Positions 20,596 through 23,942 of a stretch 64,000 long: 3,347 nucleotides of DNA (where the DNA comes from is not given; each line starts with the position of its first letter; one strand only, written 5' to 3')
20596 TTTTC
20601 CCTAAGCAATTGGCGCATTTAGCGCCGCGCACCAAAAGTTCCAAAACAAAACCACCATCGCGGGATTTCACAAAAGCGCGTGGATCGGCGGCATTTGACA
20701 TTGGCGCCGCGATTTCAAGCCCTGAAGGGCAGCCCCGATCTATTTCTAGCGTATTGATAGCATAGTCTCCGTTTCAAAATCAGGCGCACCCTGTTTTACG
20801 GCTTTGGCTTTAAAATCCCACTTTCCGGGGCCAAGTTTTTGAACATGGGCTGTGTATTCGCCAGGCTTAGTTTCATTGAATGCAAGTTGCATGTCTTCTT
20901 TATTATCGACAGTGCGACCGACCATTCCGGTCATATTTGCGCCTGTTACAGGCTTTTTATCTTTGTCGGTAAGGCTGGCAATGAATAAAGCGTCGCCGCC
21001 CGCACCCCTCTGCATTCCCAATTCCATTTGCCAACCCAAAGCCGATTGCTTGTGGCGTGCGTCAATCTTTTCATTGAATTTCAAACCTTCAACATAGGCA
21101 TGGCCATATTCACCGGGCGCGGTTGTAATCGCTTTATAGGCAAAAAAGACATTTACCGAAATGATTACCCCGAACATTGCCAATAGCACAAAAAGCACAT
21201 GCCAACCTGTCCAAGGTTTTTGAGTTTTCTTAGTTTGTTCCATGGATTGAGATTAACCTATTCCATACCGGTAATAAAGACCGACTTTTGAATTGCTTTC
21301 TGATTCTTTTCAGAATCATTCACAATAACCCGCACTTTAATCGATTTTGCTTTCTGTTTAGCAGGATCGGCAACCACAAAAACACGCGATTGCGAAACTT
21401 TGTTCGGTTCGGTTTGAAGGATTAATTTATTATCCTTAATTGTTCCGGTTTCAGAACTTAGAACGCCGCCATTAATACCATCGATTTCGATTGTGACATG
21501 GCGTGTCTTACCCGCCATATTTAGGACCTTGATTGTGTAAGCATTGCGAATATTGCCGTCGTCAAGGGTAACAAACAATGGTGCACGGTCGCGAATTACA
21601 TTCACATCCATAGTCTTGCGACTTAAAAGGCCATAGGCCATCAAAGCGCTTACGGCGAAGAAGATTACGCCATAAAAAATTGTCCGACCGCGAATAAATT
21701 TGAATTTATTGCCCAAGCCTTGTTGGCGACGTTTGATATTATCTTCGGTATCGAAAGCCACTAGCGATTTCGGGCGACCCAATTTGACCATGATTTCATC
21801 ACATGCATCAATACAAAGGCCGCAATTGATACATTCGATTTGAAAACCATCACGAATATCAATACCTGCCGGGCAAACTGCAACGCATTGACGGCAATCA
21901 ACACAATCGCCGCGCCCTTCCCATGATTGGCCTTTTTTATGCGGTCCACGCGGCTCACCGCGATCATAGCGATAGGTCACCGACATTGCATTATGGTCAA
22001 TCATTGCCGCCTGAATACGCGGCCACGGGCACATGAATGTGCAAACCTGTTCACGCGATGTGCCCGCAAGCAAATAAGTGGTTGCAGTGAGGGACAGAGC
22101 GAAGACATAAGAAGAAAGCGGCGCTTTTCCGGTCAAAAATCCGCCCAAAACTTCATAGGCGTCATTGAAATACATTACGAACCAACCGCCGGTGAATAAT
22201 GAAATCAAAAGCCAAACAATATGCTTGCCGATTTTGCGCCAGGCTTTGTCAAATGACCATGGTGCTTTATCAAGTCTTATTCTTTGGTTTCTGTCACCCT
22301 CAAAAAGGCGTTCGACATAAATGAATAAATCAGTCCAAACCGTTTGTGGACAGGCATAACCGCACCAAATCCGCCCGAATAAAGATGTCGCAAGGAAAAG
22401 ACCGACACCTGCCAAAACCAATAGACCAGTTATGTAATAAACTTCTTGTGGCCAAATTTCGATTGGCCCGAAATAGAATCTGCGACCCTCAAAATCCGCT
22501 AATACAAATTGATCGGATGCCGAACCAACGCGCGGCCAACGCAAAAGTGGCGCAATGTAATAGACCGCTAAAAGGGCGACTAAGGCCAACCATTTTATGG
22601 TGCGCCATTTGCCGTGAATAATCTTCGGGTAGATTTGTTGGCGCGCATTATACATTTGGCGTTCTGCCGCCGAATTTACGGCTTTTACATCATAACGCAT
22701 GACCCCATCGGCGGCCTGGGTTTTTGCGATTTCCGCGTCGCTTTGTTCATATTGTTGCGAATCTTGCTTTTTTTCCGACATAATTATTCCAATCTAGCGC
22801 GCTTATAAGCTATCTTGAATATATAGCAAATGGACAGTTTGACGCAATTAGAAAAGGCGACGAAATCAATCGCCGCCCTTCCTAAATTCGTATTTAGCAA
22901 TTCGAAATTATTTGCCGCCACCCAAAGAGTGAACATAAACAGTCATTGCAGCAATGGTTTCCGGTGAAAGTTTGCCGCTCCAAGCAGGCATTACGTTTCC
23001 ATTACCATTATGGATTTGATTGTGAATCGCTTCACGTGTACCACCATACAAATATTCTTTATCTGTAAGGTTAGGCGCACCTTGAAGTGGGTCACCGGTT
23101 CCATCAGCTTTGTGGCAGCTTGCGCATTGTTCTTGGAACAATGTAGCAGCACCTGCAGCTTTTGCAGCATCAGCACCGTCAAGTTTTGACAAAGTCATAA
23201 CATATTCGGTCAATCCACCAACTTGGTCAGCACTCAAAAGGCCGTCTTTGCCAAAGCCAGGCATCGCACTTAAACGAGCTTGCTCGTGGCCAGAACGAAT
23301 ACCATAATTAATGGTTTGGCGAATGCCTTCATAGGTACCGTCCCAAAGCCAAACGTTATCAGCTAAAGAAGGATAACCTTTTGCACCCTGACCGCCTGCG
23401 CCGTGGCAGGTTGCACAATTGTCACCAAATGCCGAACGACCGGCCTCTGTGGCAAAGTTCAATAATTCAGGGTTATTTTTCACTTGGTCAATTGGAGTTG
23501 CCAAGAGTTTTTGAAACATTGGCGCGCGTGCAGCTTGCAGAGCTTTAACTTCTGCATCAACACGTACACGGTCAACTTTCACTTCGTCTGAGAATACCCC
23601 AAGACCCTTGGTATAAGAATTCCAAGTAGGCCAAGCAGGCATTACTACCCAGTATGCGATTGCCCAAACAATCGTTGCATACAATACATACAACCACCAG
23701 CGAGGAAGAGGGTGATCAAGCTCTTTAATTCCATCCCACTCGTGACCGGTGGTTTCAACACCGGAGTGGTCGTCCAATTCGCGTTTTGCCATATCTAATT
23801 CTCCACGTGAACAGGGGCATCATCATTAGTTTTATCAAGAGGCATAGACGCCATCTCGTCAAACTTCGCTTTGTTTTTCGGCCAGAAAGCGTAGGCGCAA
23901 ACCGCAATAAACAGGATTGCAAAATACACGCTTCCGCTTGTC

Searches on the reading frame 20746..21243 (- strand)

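Call 64: search_protein_families(library=pfam, proteins=[window:20746-21243:-], max_evalue=0.0001)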
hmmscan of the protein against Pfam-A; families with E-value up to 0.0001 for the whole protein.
window:20746-21243:- (165 aa): 1 family
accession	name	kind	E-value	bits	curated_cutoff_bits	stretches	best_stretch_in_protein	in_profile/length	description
PF05751.16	FixH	-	7.1e-28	97.9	23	1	9-149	1-136/150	FixH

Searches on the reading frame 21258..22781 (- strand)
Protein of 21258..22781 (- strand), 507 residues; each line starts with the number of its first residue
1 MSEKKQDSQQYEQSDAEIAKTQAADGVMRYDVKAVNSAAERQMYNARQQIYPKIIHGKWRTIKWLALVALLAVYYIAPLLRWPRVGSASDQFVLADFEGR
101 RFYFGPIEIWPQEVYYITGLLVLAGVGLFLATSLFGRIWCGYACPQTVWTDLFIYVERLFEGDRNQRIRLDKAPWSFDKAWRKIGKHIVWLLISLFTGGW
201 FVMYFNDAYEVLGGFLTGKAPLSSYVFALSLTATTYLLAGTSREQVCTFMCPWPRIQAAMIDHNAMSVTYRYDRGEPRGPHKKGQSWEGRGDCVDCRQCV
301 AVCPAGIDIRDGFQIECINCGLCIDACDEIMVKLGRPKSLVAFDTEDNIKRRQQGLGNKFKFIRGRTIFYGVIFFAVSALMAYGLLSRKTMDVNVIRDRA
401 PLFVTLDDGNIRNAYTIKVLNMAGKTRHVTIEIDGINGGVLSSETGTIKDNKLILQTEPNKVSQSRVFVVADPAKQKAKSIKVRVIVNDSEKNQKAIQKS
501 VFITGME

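Call 64: search_protein_families(library=pfam, proteins=[window:21258-22781:-], max_evalue=0.0001)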
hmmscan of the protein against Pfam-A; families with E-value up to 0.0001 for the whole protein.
window:21258-22781:- (507 aa): 8 families
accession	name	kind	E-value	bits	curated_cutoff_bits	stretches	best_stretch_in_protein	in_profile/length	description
PF13746.11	Fer4_18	-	1.9e-36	125.1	27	1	243-345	2-113/114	4Fe-4S dicluster domain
PF11614.14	FixG_C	-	1.6e-26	93.2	25.6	1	381-503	1-117/119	IG-like fold at C-terminal of FixG, putative oxidoreductase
PF13183.11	Fer4_8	-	3.8e-07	31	27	0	246-307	10-68/68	4Fe-4S dicluster domain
PF12838.12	Fer4_7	-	3.9e-07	30.9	27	0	247-307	8-52/52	4Fe-4S dicluster domain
PF12801.12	Fer4_5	-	4.1e-07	30.3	22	1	122-155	6-39/48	4Fe-4S binding domain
PF13534.11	Fer4_17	-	1.8e-06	28.8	22.2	0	246-308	7-61/61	4Fe-4S dicluster domain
PF13187.11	Fer4_9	-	1e-05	25.9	27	0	273-306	34-50/52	4Fe-4S dicluster domain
PF14697.11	Fer4_21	-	8e-05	23.1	35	0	316-330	7-21/59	4Fe-4S dicluster domain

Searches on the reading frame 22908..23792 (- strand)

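Call 64: search_protein_families(library=pfam, proteins=[window:22908-23792:-], max_evalue=0.0001)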
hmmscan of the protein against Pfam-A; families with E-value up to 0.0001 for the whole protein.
window:22908-23792:- (294 aa): 3 families
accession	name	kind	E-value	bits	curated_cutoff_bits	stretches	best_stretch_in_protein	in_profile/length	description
PF13442.11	Cytochrome_CBB3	-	3.2e-27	95.1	27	2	212-287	3-68/68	Cytochrome C oxidase, cbb3-type, subunit III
PF14715.11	FixP_N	-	3.3e-23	81.6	24.9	1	11-57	1-47/48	N-terminal domain of cytochrome oxidase-cbb3, FixP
PF00034.26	Cytochrom_C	-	1.9e-22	80.8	21.3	2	116-202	2-90/90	Cytochrome c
